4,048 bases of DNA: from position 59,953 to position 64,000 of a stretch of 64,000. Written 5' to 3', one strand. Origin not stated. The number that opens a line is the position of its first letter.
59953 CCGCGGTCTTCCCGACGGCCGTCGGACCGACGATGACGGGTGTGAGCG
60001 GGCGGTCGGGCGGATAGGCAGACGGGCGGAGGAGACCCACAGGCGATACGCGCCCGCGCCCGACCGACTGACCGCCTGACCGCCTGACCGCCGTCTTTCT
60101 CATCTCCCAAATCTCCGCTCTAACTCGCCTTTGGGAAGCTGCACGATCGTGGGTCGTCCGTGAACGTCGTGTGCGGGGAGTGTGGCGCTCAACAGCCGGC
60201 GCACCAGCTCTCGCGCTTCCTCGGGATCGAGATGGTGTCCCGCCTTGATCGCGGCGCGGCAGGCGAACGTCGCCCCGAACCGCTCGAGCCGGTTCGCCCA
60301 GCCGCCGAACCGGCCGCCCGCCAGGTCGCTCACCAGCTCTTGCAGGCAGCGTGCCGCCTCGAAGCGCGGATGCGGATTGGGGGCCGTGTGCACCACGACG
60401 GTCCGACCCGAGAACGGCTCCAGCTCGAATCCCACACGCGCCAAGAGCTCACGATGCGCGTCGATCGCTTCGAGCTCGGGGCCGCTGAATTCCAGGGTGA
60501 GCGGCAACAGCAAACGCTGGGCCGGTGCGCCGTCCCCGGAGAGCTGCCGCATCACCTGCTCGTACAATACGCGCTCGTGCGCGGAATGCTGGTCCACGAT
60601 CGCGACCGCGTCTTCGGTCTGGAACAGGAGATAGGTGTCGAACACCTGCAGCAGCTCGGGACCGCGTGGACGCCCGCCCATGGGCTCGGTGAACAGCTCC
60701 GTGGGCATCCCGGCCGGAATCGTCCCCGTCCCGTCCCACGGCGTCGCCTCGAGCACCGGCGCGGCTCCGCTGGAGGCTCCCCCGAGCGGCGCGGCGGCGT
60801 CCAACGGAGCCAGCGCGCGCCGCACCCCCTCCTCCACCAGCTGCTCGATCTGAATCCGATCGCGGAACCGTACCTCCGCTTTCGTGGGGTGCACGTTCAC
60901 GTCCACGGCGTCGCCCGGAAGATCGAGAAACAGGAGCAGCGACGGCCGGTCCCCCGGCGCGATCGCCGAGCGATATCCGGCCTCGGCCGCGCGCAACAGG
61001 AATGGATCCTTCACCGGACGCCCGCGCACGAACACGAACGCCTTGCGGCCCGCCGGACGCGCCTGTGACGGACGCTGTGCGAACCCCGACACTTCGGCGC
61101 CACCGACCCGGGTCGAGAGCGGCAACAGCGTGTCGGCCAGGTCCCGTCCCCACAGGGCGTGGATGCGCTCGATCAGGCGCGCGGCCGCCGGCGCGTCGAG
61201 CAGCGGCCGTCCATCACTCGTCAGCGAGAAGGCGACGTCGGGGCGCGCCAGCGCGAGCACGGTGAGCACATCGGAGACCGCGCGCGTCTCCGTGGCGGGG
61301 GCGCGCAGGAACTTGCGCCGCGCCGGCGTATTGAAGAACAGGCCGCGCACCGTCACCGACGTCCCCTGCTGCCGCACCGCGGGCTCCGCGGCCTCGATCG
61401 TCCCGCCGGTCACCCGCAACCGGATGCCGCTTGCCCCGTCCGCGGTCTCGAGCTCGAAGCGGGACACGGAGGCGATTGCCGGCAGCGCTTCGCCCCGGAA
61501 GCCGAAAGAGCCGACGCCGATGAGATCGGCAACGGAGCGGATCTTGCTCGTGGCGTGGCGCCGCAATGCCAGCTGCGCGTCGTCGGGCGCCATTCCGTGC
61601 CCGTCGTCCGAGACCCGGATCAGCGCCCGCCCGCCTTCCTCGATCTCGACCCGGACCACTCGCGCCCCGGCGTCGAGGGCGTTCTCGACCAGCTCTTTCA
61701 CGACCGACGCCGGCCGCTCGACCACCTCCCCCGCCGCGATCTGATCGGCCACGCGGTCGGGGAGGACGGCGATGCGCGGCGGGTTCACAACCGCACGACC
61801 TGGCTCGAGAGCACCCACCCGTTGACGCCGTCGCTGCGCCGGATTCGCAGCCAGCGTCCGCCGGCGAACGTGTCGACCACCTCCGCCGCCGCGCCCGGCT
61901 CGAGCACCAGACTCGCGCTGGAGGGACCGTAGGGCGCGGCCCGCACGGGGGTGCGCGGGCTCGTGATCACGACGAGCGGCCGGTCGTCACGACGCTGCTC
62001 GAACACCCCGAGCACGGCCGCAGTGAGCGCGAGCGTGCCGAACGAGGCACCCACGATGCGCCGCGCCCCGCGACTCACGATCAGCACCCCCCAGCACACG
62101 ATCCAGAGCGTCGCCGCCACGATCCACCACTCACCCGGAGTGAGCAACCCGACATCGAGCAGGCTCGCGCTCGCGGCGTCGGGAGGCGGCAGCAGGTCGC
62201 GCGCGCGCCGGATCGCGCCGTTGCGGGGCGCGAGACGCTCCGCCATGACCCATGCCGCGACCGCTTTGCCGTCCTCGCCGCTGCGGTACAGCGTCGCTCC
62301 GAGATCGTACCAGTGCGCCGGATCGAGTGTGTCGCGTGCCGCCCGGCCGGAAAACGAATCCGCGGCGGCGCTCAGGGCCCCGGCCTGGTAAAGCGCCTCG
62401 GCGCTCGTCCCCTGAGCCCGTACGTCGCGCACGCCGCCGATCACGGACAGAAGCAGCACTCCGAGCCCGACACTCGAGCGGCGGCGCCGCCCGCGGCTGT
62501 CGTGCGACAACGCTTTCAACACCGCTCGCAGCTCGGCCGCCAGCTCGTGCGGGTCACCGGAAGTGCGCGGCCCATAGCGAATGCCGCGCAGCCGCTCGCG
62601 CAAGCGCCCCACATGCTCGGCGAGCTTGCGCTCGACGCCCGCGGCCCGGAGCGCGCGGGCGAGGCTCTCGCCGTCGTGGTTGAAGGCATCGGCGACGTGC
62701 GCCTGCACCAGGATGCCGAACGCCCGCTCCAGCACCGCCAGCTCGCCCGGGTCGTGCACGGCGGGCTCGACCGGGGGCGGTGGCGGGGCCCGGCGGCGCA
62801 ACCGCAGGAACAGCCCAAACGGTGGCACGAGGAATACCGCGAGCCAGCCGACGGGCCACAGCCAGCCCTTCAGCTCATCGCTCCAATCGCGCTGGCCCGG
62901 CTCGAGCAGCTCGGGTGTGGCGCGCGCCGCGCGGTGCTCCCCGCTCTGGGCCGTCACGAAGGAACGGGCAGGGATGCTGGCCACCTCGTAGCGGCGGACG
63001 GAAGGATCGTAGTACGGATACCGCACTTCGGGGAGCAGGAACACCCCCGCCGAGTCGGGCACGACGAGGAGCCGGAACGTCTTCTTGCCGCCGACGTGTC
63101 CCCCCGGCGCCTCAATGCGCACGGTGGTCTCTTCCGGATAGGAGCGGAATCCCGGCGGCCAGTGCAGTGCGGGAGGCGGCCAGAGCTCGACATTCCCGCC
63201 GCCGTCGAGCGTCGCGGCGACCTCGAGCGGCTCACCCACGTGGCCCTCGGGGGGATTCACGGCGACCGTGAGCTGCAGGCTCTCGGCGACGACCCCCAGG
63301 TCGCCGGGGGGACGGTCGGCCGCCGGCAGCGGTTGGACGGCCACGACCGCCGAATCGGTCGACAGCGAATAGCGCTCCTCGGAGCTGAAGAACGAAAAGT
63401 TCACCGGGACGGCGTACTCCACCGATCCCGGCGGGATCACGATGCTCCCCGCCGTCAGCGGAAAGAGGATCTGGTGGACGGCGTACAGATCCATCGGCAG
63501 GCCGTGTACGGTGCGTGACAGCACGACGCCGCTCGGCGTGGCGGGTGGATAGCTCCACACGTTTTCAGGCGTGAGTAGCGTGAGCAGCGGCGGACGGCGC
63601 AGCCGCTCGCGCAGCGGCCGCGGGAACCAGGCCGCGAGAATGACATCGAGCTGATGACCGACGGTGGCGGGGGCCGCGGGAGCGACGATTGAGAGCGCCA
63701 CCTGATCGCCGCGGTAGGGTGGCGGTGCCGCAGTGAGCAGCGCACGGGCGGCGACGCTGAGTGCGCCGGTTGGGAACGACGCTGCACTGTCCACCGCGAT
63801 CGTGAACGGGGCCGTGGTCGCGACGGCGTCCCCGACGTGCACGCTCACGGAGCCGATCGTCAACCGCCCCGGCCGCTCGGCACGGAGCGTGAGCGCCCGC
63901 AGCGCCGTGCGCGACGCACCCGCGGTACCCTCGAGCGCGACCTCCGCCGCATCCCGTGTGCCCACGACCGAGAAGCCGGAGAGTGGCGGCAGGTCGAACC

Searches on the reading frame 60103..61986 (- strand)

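Call 57: search_protein_families(library=pfam, proteins=[window:60103-61986:-], max_evalue=0.00001)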
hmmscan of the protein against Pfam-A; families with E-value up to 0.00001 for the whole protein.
window:60103-61986:- (628 aa): 4 families
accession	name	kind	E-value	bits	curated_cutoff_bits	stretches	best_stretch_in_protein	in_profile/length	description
PF08676.16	MutL_C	-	1.2e-36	126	25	1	446-586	2-142/142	MutL C terminal dimerisation domain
PF01119.25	DNA_mis_repair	-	1e-26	93.4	26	1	276-392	2-118/119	DNA mismatch repair protein, C-terminal domain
PF13589.12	HATPase_c_3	-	3.6e-10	40.4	25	1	93-181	4-92/137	Histidine kinase-, DNA gyrase B-, and HSP90-like ATPase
PF02518.31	HATPase_c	-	1.2e-08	35.8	26.4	1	90-152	4-64/111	Histidine kinase-, DNA gyrase B-, and HSP90-like ATPase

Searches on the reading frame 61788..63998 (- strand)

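Call 72: search_protein_families(library=pfam, proteins=[window:61788-63998:-], max_evalue=0.001)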
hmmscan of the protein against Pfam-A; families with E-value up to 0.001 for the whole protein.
window:61788-63998:- (737 aa): 2 families
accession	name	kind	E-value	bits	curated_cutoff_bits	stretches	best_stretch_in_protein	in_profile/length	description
PF13584.12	BatD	-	8.1e-13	49.3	24.1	1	246-329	2-78/92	BatD DUF11 like domain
PF06347.19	SH3_4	-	0.00012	22.2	24.1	1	681-734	3-54/56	Bacterial SH3 domain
